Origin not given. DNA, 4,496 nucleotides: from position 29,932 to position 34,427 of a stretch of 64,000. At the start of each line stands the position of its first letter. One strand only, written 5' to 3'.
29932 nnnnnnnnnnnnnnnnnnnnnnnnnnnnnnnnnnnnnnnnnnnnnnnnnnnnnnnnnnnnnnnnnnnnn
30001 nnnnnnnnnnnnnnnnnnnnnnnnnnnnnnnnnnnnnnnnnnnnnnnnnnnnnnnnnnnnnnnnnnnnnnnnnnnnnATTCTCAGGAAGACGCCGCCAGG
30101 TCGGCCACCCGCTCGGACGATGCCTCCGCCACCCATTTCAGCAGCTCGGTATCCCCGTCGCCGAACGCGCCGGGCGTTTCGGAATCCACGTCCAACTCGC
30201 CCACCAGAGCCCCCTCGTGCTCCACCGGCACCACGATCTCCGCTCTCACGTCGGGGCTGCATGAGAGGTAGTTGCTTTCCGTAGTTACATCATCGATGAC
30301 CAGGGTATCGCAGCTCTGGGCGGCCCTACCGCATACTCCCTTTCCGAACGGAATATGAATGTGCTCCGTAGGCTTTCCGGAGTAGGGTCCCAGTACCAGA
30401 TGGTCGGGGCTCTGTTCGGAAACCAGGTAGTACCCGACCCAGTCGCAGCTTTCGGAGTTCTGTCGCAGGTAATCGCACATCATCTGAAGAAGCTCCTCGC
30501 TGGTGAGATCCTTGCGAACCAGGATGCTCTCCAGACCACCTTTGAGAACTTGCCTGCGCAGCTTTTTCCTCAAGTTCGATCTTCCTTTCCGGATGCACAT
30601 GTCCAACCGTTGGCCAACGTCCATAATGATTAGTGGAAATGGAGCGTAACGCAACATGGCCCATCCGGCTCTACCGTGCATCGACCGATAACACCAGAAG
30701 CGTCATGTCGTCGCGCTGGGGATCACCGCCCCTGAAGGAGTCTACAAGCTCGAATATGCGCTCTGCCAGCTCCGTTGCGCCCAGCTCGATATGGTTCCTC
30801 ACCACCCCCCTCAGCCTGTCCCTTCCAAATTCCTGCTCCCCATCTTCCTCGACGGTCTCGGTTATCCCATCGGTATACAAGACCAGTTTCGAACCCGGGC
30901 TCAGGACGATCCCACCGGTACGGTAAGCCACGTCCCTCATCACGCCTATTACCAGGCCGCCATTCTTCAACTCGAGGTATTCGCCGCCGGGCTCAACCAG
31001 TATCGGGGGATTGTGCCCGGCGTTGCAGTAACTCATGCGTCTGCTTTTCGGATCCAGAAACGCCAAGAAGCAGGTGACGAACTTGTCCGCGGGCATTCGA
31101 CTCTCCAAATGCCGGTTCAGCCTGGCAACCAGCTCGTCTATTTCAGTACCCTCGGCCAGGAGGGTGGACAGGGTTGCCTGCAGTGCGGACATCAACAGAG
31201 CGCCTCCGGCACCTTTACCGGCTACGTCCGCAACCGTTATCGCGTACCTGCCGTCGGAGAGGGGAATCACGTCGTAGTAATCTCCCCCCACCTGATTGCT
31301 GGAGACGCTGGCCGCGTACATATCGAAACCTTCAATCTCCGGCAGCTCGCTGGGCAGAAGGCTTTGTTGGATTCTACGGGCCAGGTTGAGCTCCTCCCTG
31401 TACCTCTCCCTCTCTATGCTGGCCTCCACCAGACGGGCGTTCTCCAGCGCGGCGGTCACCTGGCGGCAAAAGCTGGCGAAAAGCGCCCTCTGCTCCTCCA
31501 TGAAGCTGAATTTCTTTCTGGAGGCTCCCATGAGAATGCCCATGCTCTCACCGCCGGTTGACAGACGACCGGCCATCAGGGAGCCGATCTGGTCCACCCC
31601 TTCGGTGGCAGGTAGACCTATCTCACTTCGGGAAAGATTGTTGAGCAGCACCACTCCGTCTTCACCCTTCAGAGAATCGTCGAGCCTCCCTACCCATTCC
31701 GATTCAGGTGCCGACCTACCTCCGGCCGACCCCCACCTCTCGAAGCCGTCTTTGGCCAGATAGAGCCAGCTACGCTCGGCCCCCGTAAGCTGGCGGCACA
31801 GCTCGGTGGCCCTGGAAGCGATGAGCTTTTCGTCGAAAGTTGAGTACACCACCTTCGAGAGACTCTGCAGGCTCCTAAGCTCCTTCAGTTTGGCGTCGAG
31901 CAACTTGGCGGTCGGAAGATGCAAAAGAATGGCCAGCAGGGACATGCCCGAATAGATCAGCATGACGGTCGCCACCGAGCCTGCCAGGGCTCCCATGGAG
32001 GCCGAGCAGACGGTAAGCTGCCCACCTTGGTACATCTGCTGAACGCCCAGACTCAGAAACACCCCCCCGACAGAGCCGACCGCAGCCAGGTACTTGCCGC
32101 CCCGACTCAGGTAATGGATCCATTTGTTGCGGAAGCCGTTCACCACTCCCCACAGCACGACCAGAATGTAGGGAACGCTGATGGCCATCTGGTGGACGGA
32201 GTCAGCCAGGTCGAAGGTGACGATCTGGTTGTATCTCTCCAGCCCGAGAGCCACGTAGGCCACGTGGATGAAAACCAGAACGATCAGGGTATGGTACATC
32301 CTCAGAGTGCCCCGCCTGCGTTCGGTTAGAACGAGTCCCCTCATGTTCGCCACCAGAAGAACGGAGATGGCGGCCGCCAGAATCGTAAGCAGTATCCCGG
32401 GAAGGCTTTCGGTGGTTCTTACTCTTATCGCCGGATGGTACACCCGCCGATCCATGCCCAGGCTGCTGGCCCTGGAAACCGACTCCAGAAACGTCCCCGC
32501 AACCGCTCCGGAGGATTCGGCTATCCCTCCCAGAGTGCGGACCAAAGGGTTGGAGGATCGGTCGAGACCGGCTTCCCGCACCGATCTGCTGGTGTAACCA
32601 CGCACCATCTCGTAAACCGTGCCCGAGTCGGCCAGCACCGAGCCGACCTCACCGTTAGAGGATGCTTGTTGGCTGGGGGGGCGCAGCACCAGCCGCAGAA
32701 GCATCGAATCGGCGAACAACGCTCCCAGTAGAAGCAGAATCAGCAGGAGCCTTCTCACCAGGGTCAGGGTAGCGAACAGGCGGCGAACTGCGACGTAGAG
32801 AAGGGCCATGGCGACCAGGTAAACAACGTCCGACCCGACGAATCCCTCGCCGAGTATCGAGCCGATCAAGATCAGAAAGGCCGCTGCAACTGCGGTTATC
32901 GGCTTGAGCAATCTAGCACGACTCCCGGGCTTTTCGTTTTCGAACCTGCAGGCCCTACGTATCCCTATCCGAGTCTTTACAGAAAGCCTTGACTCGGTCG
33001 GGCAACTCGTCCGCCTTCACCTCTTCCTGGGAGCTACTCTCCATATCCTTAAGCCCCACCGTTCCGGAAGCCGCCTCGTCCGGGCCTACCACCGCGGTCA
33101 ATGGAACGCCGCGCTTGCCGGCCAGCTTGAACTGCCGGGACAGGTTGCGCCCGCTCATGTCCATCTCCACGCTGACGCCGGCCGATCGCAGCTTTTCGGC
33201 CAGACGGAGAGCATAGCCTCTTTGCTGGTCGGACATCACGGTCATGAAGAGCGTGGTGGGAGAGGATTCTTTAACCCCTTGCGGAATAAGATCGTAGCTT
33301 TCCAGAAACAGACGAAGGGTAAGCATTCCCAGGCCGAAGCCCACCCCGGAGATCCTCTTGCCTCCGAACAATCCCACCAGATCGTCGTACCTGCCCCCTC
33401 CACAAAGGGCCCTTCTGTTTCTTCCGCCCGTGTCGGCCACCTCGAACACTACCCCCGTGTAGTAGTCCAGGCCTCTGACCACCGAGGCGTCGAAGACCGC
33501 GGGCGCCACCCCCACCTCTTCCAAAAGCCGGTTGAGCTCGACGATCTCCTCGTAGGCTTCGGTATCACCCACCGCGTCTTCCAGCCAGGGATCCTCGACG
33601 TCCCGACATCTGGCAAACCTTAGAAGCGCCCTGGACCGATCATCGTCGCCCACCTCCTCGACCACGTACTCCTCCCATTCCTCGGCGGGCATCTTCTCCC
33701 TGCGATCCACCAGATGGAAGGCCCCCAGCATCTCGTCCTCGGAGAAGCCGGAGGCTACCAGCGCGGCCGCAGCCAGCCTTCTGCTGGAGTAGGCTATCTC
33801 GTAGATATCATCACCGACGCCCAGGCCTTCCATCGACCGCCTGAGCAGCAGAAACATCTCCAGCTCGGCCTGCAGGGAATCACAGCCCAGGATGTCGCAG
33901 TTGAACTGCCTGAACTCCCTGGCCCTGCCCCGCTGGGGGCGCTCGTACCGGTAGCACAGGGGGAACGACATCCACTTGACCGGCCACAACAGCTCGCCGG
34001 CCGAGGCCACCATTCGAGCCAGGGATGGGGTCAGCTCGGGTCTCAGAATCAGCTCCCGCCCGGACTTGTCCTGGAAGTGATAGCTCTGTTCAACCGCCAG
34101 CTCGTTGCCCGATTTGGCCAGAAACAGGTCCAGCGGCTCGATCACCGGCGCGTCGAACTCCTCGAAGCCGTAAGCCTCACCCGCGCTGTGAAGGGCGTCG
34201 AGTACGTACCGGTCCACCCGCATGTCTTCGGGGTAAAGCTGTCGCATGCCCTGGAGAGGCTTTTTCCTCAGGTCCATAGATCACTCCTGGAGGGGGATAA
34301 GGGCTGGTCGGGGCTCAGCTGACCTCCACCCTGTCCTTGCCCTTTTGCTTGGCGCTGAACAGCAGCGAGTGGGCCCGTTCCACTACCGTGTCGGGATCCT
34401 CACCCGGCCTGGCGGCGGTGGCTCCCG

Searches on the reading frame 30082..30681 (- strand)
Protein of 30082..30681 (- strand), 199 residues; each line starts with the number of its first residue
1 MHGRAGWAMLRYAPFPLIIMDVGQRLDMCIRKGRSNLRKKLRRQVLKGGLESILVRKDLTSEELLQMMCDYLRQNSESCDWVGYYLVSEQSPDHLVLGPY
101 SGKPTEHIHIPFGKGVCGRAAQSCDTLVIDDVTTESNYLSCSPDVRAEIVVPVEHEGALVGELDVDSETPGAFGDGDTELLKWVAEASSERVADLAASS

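Call 8: search_protein_families(library=pfam, proteins=[window:30082-30681:-], max_evalue=0.001)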
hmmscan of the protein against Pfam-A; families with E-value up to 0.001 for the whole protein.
window:30082-30681:- (199 aa): 2 families
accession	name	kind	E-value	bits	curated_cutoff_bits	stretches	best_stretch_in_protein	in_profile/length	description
PF13185.12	GAF_2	-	5.4e-12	46.5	28.6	1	60-186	3-129/136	GAF domain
PF01590.32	GAF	-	3.1e-10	41.1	22.4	1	62-186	3-127/133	GAF domain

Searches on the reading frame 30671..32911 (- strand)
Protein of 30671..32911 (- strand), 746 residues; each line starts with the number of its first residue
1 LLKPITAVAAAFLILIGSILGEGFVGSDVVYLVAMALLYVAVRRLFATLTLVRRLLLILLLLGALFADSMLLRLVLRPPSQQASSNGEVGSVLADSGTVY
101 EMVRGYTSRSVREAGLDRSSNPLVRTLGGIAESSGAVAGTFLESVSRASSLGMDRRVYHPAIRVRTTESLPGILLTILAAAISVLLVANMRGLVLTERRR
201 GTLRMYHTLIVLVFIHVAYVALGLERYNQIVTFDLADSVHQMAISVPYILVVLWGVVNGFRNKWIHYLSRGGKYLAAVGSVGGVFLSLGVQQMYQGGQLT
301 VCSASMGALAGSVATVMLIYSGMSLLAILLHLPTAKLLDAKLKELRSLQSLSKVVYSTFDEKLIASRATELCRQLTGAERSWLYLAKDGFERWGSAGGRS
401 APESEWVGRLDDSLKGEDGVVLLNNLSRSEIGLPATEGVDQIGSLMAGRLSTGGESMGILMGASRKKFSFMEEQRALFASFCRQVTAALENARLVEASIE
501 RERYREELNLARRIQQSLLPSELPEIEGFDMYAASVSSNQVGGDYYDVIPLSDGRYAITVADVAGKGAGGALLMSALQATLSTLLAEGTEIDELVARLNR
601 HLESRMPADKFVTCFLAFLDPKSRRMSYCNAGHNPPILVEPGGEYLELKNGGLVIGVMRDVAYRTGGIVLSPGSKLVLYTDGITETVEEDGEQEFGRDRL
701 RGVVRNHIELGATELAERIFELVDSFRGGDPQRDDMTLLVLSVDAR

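Call 8: search_protein_families(library=pfam, proteins=[window:30671-32911:-], max_evalue=0.001)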
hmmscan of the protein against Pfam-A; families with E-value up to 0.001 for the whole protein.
window:30671-32911:- (746 aa): 3 families
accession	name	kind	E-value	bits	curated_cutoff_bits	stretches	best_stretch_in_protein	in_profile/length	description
PF07228.17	SpoIIE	-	1.7e-51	175.4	25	1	552-743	1-191/192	Stage II sporulation protein E (SpoIIE)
PF01590.32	GAF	-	9.2e-05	23.4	22.4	1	364-489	5-133/133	GAF domain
PF13492.12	GAF_3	-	0.00082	20.2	27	0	366-491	7-129/129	GAF domain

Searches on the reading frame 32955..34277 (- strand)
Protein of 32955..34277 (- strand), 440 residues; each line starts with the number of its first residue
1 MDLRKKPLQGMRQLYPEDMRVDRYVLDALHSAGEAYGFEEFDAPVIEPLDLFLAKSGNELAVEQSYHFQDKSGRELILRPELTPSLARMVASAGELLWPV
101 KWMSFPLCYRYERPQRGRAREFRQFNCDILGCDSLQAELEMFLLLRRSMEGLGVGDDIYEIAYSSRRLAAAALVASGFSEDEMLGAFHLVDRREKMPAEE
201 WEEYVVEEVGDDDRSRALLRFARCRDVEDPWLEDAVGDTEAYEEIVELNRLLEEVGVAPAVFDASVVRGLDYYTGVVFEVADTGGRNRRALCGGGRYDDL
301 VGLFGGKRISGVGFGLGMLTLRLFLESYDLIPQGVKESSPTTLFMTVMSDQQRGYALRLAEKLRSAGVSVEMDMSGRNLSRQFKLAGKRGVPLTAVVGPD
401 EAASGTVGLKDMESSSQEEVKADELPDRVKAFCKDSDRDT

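Call 8: search_protein_families(library=pfam, proteins=[window:32955-34277:-], max_evalue=0.001)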
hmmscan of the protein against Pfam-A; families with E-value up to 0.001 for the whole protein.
window:32955-34277:- (440 aa): 3 families
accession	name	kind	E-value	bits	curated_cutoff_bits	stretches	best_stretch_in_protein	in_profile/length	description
PF13393.11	tRNA-synt_His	-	9e-38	130.7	25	1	10-318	1-305/308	Histidyl-tRNA synthetase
PF03129.25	HGTP_anticodon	-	3e-18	66.2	21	1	349-431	8-93/94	Anticodon binding domain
PF00587.30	tRNA-synt_2b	-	1.4e-06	28.9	29.3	1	66-134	1-74/179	tRNA synthetase class II core domain (G, H, P, S and T)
